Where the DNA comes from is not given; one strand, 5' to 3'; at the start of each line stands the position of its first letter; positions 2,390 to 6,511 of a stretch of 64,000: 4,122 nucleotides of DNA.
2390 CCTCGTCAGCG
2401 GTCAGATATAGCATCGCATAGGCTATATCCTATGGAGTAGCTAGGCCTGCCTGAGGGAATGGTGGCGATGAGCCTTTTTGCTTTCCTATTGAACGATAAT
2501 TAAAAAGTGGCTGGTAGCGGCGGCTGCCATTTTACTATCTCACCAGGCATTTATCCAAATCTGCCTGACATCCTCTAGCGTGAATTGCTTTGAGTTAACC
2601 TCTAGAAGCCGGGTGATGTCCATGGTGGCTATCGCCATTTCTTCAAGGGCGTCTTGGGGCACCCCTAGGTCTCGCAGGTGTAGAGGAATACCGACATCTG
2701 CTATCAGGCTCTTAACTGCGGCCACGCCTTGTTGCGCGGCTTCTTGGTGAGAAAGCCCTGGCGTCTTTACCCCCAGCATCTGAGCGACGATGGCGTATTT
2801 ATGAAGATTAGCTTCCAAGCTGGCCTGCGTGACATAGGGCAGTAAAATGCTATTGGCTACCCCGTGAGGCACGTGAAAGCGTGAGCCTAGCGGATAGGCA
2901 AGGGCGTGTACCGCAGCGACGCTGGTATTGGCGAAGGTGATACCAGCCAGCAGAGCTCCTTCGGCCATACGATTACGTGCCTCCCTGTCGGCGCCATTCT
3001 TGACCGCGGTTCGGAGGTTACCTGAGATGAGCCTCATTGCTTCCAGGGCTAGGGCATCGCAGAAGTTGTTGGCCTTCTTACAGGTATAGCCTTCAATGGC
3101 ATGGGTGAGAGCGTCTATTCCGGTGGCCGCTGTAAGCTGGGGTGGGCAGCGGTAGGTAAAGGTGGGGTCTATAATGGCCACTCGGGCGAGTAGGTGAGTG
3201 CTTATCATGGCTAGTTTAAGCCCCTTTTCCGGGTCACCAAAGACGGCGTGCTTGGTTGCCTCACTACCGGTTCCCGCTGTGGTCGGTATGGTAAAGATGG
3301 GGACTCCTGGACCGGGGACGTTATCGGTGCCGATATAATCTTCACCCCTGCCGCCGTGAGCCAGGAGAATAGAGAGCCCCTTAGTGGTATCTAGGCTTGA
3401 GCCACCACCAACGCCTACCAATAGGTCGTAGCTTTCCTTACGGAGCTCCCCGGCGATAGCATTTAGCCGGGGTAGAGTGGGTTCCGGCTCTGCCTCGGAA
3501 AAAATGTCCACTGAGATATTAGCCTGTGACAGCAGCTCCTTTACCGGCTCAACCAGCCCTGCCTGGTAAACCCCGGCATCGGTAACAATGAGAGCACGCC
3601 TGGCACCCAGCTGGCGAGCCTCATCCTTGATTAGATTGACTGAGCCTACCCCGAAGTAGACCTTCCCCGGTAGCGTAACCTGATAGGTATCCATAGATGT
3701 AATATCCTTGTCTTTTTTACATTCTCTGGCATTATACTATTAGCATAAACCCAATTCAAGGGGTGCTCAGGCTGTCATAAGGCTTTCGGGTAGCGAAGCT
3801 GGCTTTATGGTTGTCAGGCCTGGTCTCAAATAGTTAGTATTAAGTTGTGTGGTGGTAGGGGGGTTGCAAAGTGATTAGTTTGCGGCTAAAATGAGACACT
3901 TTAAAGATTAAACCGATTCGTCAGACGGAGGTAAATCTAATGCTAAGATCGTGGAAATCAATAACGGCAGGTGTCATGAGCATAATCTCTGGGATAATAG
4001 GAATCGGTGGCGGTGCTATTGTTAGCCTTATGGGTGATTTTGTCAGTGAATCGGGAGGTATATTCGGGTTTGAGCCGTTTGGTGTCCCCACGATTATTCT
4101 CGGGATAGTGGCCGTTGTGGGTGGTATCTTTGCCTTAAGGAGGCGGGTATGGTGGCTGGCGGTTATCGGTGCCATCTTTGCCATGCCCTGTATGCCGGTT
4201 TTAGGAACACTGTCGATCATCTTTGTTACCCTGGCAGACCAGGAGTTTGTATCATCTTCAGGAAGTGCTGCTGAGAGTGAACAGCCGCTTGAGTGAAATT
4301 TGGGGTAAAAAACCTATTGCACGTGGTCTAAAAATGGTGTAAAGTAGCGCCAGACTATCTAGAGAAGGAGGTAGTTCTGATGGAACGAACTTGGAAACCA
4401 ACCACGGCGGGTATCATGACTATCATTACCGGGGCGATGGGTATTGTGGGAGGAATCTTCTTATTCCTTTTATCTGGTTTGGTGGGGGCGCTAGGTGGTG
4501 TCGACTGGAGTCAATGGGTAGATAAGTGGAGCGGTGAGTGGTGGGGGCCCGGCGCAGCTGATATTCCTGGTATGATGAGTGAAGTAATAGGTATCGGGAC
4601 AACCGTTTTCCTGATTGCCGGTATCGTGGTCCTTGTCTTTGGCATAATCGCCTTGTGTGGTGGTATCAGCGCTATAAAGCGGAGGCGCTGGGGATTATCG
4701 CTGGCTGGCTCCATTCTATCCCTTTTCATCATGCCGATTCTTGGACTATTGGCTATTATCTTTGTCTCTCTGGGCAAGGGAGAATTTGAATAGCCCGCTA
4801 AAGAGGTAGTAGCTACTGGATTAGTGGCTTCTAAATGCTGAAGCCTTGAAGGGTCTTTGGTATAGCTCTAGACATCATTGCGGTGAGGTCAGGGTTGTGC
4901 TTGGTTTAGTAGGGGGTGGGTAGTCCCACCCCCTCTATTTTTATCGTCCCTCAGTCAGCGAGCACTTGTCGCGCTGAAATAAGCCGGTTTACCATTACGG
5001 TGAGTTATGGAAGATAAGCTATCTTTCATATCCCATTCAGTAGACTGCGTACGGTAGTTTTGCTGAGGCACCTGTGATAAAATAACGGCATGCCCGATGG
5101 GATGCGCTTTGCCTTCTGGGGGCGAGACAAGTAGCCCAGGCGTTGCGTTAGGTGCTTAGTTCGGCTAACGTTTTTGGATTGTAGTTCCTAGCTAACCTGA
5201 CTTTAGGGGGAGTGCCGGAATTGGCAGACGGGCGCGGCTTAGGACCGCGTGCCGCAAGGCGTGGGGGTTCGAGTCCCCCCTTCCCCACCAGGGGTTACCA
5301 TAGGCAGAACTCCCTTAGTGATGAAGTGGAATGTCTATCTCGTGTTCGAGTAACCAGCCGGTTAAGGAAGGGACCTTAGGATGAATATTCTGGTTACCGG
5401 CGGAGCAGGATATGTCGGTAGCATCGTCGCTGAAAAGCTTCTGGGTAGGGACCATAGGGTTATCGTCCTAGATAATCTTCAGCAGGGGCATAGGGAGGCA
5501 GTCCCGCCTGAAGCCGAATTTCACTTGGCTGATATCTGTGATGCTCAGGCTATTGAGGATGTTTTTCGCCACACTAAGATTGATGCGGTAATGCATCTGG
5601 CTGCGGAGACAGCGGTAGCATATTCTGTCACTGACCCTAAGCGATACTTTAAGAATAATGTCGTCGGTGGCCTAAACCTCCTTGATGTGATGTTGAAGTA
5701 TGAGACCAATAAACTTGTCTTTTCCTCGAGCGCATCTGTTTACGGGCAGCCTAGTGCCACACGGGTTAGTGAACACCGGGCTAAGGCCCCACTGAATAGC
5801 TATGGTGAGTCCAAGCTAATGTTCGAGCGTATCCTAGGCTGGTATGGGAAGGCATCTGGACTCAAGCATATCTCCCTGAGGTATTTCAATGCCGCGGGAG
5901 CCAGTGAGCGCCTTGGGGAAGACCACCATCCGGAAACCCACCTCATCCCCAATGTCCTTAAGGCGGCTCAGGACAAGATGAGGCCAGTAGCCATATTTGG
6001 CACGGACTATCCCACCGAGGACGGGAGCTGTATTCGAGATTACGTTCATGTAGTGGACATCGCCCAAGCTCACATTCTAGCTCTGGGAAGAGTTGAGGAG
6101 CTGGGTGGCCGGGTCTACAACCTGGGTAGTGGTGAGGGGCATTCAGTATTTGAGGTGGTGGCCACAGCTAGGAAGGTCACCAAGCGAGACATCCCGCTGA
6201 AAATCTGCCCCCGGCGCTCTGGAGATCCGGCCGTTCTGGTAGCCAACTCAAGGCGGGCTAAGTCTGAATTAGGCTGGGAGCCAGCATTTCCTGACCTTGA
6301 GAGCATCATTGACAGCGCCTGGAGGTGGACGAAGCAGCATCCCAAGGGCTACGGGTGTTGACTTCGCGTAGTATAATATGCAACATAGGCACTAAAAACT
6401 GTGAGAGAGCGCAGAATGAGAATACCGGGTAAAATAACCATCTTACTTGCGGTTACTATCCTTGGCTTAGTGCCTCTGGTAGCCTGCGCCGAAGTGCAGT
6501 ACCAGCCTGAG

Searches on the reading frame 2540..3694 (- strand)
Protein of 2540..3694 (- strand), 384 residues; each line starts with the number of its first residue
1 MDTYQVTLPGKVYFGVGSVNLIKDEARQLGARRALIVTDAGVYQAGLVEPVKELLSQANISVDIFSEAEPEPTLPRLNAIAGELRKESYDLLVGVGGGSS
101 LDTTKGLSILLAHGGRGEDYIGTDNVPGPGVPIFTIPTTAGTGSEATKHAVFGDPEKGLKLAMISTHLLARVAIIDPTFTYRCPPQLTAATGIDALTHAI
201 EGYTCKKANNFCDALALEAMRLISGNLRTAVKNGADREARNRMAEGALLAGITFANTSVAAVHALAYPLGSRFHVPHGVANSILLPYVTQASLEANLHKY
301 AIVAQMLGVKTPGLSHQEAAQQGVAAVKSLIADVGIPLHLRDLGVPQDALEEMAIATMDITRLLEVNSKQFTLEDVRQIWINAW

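Call 62: search_protein_families(library=pfam, proteins=[window:2540-3694:-], max_evalue=0.00001)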
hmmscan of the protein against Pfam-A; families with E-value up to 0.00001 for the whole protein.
window:2540-3694:- (384 aa): 3 families
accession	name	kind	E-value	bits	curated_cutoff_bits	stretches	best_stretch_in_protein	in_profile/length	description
PF25137.1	ADH_Fe_C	-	2.1e-56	191.1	27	1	188-382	1-192/194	Fe-containing alcohol dehydrogenase family, C-terminal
PF00465.25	Fe-ADH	-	1.7e-47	161.6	31.3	1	9-177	1-168/168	Iron-containing alcohol dehydrogenase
PF13685.12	Fe-ADH_2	-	2.9e-12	47.3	28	1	17-109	5-95/149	Iron-containing alcohol dehydrogenase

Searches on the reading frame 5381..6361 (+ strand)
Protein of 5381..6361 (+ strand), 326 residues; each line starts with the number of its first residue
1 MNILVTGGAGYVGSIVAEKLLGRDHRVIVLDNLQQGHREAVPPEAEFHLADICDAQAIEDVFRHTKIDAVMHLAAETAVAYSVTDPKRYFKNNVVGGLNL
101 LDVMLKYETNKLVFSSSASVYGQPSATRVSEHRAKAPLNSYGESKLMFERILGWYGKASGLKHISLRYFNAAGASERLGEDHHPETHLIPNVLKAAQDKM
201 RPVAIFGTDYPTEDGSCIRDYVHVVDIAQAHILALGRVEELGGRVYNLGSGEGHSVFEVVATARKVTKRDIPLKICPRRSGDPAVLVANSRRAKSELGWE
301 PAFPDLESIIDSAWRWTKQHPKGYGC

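Call 62: search_protein_families(library=pfam, proteins=[window:5381-6361:+], max_evalue=0.00001)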
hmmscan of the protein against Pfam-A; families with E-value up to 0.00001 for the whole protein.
window:5381-6361:+ (326 aa): 7 families
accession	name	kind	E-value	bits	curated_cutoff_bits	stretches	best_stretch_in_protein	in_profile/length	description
PF01370.27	Epimerase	-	4.8e-61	206.7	20.9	1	3-249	1-240/240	NAD dependent epimerase/dehydratase family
PF16363.11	GDP_Man_Dehyd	-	1.6e-54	186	27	1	4-302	1-322/332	GDP-mannose 4,6 dehydratase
PF04321.23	RmlD_sub_bind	-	5.1e-16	59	27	1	1-151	1-135/287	RmlD substrate binding domain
PF01073.25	3Beta_HSD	-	4.4e-15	55.9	22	1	4-237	1-231/280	3-beta hydroxysteroid dehydrogenase/isomerase family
PF02719.21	Polysacc_synt_2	-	7.6e-15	55.3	20.2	1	3-173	1-173/293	Polysaccharide biosynthesis protein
PF07993.18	NAD_binding_4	-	4.9e-08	32.9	20.1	0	65-167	87-203/258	Male sterility protein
PF13460.12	NAD_binding_10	-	2.1e-06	28.2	27.2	1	7-167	1-142/184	NAD(P)H-binding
